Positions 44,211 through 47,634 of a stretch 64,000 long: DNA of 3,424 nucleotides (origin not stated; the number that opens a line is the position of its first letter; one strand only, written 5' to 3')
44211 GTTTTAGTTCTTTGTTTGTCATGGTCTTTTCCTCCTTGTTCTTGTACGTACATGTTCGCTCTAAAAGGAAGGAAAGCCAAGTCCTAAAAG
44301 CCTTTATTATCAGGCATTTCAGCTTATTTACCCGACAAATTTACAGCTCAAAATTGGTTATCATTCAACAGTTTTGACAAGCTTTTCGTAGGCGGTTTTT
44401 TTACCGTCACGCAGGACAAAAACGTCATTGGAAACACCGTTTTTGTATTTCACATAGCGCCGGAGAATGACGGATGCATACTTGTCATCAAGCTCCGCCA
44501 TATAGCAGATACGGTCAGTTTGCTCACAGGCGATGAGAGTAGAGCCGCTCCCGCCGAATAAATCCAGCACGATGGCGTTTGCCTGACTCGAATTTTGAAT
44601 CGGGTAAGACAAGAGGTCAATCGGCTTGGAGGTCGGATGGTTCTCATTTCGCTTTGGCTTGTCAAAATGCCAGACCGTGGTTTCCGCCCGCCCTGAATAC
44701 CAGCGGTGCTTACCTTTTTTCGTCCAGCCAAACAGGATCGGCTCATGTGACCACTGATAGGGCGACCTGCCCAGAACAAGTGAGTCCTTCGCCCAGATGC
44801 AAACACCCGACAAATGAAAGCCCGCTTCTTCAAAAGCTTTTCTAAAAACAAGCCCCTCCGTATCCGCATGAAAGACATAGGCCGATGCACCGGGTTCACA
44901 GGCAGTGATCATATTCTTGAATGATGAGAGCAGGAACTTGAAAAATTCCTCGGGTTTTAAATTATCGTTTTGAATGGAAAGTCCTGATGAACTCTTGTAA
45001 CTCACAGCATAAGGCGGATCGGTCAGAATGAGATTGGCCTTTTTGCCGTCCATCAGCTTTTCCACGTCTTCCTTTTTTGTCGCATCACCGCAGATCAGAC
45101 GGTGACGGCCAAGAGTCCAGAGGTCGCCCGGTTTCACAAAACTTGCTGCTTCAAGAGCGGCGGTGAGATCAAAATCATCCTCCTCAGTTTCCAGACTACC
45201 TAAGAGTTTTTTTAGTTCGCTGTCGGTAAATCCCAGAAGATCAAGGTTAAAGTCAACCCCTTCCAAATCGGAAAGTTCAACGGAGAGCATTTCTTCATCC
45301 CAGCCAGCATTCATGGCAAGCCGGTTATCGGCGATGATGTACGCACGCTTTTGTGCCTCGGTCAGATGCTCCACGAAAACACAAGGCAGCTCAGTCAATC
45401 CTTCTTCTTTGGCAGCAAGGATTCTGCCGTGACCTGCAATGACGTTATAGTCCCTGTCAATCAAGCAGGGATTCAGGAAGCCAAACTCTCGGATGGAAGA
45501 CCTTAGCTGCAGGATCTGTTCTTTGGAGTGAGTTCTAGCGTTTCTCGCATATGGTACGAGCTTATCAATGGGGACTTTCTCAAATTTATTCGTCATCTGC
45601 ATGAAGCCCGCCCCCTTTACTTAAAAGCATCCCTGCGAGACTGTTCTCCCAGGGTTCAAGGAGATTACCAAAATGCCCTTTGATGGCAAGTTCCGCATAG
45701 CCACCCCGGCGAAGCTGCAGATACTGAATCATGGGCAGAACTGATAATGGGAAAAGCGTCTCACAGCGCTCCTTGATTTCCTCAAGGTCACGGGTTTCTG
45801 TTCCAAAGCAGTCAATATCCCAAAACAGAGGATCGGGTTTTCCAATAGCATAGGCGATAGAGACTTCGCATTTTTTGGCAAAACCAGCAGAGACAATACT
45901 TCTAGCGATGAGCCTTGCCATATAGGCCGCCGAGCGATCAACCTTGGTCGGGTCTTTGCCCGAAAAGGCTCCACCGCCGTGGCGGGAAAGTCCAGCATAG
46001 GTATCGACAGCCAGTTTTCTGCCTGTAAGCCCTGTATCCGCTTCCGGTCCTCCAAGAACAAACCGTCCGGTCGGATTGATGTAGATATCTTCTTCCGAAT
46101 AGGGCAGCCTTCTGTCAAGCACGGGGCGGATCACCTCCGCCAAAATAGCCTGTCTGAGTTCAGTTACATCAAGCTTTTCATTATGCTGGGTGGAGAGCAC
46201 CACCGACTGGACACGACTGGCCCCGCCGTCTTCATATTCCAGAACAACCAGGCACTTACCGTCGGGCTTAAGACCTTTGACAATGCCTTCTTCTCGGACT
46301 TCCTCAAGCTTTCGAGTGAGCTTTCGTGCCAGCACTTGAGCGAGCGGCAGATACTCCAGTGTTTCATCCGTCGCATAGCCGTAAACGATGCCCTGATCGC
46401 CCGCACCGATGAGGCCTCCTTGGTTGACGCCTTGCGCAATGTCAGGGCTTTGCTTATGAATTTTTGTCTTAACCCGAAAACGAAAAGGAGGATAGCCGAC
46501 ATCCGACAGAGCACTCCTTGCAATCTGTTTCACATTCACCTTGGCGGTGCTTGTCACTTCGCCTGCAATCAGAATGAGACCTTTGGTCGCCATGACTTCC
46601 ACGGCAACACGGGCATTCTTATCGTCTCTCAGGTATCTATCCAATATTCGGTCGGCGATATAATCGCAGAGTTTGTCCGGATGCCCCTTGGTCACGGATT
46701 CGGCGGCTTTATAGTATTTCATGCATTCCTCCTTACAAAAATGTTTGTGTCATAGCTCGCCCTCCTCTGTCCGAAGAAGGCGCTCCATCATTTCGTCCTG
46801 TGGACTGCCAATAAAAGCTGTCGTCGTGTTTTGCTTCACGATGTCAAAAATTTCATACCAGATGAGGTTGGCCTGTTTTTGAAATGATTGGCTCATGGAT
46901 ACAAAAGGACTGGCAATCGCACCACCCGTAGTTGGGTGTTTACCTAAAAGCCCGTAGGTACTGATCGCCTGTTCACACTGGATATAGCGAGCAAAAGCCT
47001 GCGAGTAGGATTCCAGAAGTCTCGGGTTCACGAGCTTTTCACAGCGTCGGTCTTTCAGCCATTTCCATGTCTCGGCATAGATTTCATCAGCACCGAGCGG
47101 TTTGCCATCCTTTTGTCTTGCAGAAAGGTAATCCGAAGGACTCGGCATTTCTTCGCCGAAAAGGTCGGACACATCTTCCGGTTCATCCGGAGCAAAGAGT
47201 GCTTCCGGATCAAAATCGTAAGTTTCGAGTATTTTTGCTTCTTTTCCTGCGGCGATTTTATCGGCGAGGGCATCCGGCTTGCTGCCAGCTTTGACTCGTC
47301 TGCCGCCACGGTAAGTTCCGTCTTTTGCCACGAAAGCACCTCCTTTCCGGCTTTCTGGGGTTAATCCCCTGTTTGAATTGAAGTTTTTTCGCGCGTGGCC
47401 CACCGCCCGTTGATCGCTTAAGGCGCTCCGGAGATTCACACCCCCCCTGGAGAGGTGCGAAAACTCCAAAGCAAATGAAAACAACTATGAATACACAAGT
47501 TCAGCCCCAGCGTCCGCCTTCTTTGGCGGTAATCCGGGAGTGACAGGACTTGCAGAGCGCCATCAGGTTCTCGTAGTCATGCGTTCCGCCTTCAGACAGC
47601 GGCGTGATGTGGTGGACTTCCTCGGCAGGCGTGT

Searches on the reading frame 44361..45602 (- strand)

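Call 61: search_protein_families(library=pfam, proteins=[window:44361-45602:-], max_evalue=0.001)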
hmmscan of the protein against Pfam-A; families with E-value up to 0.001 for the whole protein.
window:44361-45602:- (413 aa): 3 families
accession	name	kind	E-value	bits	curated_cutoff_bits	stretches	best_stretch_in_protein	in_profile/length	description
PF01555.25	N6_N4_Mtase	-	1.2e-26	94.5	26.7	1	190-379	2-219/221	DNA methylase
PF02195.25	ParB_N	-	5.6e-08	33.2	26.3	1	6-87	2-87/95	ParB N-terminal domain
PF03602.21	Cons_hypoth95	-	0.00039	20.6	24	0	333-408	33-107/182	Conserved hypothetical protein 95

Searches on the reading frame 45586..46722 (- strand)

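Call 61: search_protein_families(library=pfam, proteins=[window:45586-46722:-], max_evalue=0.001)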
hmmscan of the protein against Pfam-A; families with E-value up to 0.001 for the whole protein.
window:45586-46722:- (378 aa): 4 families
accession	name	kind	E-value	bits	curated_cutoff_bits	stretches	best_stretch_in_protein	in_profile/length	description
PF02773.21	S-AdoMet_synt_C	-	7.4e-52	175.4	25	1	223-359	1-137/138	S-adenosylmethionine synthetase, C-terminal domain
PF02772.21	S-AdoMet_synt_M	-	9.7e-37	126.2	29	1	105-221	2-120/120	S-adenosylmethionine synthetase, central domain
PF00438.25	S-AdoMet_synt_N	-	2e-29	102.5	33.1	1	3-92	2-98/99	S-adenosylmethionine synthetase, N-terminal domain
PF01941.24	AdoMet_Synthase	-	0.00052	19.4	27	0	210-324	261-377/395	S-adenosylmethionine synthetase (AdoMet synthetase)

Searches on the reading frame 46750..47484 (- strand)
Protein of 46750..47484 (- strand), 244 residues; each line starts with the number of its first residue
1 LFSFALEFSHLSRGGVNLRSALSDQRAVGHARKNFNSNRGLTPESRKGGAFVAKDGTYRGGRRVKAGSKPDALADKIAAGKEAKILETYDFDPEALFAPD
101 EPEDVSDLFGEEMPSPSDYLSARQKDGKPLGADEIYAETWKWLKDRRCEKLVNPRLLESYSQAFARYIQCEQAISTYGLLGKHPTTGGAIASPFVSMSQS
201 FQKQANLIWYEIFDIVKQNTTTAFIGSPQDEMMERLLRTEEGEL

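Call 61: search_protein_families(library=pfam, proteins=[window:46750-47484:-], max_evalue=0.001)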
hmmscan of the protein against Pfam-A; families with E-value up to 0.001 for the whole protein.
window:46750-47484:- (244 aa): 1 family
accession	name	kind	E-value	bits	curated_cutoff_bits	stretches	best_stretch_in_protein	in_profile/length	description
PF05119.17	Terminase_4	-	6.9e-07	30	24.7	1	132-206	1-75/98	Phage terminase, small subunit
